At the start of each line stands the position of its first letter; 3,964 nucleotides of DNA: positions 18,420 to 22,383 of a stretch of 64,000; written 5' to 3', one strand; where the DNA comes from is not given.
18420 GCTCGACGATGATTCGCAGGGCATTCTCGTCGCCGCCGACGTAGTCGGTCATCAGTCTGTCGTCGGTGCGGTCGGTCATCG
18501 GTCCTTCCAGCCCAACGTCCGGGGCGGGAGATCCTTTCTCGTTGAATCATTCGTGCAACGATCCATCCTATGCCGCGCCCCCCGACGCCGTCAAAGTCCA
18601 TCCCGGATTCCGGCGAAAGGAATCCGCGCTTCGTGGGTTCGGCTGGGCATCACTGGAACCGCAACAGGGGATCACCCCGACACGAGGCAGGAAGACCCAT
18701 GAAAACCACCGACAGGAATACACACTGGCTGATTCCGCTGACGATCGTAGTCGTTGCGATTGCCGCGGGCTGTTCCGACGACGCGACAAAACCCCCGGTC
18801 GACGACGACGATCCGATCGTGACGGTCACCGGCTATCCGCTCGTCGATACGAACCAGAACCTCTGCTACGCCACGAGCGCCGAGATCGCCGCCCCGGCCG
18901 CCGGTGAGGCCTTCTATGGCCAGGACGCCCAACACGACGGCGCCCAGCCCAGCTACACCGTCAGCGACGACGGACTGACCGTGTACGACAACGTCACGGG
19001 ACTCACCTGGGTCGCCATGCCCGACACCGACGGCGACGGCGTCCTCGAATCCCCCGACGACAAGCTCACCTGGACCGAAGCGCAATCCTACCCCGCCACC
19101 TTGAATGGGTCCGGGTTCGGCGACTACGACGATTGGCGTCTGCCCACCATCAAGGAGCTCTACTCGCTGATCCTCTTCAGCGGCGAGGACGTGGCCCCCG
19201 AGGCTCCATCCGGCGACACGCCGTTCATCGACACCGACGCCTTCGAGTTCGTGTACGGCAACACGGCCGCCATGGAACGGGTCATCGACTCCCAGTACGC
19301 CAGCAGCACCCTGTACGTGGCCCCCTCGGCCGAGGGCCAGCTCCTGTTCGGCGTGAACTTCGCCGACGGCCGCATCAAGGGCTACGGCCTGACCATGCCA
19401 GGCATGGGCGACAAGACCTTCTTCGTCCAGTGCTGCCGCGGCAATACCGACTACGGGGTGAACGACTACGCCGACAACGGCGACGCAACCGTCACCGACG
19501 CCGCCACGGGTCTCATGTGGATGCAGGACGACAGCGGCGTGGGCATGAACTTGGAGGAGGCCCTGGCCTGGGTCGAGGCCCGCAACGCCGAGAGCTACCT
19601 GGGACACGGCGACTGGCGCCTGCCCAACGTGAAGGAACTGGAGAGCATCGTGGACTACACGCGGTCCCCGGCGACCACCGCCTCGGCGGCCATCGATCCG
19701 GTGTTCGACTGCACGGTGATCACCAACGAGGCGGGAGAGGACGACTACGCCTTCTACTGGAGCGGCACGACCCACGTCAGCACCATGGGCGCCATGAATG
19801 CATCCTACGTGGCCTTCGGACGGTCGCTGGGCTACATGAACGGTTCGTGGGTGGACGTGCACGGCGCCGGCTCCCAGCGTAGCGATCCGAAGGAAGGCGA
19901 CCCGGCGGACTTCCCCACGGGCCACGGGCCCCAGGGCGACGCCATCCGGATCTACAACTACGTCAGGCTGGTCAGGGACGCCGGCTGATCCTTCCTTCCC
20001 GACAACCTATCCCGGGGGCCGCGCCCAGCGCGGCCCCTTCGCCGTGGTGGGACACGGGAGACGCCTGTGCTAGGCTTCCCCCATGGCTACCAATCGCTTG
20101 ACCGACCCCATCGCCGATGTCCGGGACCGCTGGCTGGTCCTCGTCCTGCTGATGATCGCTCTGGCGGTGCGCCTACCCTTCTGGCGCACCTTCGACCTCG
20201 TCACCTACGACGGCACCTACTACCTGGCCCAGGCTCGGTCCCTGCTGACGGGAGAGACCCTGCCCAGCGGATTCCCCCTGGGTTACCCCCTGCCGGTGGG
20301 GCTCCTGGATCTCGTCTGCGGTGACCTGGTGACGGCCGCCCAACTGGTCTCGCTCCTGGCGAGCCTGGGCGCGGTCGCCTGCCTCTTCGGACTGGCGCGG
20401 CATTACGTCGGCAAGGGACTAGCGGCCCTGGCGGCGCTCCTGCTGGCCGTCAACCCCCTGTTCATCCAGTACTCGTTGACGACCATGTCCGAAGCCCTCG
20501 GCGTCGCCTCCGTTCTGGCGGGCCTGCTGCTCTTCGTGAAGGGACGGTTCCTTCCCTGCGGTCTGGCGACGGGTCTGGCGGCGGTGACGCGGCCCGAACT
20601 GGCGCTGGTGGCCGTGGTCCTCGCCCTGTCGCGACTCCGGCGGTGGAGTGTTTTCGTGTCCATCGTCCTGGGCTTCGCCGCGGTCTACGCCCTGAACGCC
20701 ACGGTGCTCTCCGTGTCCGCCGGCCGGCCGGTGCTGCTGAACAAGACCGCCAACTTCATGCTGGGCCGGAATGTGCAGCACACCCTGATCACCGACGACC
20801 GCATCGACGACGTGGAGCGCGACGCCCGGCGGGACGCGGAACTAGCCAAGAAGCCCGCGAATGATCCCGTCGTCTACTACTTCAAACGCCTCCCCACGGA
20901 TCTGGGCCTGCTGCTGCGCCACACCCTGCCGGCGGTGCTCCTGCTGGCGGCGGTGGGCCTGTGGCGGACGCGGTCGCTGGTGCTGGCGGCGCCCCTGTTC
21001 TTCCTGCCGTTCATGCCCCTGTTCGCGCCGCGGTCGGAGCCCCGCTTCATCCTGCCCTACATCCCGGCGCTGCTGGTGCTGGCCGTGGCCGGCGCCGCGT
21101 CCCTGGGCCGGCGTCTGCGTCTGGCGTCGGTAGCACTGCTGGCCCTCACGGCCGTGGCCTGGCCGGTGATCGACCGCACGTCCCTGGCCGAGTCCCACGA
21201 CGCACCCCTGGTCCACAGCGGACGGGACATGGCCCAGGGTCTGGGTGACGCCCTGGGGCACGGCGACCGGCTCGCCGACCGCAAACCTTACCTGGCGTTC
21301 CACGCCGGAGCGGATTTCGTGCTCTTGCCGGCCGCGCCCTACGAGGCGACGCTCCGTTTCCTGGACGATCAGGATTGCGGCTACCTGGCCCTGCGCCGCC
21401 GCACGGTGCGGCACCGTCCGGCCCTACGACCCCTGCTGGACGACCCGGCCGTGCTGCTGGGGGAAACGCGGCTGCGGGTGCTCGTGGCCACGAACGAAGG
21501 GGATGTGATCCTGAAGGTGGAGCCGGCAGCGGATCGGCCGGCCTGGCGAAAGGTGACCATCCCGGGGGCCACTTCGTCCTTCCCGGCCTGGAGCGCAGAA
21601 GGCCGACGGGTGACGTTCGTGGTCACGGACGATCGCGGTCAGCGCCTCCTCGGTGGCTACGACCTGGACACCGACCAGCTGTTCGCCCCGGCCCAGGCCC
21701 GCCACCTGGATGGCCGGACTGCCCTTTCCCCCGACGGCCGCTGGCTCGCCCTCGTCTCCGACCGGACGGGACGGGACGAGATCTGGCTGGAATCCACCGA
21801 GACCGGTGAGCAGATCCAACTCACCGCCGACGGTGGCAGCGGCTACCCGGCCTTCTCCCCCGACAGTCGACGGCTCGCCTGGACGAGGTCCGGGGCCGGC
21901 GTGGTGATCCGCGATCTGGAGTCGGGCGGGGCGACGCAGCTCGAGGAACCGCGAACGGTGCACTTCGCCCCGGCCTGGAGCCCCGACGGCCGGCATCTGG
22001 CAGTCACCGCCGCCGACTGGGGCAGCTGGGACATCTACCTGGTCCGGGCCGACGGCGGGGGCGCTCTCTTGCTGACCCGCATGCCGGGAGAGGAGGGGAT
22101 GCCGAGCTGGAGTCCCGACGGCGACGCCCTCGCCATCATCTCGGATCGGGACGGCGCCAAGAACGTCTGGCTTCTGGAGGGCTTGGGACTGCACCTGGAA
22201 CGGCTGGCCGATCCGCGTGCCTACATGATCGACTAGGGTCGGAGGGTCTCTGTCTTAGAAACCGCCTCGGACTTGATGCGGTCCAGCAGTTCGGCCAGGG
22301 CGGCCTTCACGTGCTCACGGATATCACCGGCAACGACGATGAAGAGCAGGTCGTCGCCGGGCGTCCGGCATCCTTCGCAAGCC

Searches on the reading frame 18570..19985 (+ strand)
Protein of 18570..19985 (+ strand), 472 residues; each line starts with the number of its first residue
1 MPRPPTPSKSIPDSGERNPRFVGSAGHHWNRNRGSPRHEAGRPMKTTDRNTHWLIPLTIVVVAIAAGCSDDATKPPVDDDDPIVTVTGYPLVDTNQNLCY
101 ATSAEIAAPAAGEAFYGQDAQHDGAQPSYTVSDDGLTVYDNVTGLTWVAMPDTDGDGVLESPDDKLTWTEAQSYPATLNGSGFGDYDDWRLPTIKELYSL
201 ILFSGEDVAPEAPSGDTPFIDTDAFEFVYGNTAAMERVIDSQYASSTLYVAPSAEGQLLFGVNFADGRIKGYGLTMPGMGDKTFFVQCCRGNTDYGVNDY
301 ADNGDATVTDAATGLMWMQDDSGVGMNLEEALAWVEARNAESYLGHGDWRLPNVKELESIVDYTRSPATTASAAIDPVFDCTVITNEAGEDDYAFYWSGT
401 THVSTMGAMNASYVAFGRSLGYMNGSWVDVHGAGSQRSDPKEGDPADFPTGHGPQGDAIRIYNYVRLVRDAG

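Call 28: search_protein_families(library=pfam, proteins=[window:18570-19985:+], max_evalue=0.0001)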
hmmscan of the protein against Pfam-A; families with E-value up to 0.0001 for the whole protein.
window:18570-19985:+ (472 aa): 1 family
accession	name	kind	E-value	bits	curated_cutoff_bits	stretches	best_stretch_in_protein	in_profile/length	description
PF07603.17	Lcl_C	-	8.4e-42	142.6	34.9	2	307-417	2-98/117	Lcl C-terminal domain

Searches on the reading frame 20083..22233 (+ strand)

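Call 28: search_protein_families(library=pfam, proteins=[window:20083-22233:+], max_evalue=0.0001)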
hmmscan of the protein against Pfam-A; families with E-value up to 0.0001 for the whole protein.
window:20083-22233:+ (717 aa): 3 families
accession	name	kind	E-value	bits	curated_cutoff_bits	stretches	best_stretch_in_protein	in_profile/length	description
PF07676.18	PD40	-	3.3e-28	97.4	20.9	1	664-696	4-37/38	WD40-like Beta Propeller Repeat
PF00930.27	DPPIV_N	-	7.8e-06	25.3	22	0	604-666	22-80/354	Dipeptidyl peptidase IV (DPP IV) N-terminal region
PF13231.12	PMT_2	-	1.5e-05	25.7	26.1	1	77-196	15-145/160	Dolichyl-phosphate-mannose-protein mannosyltransferase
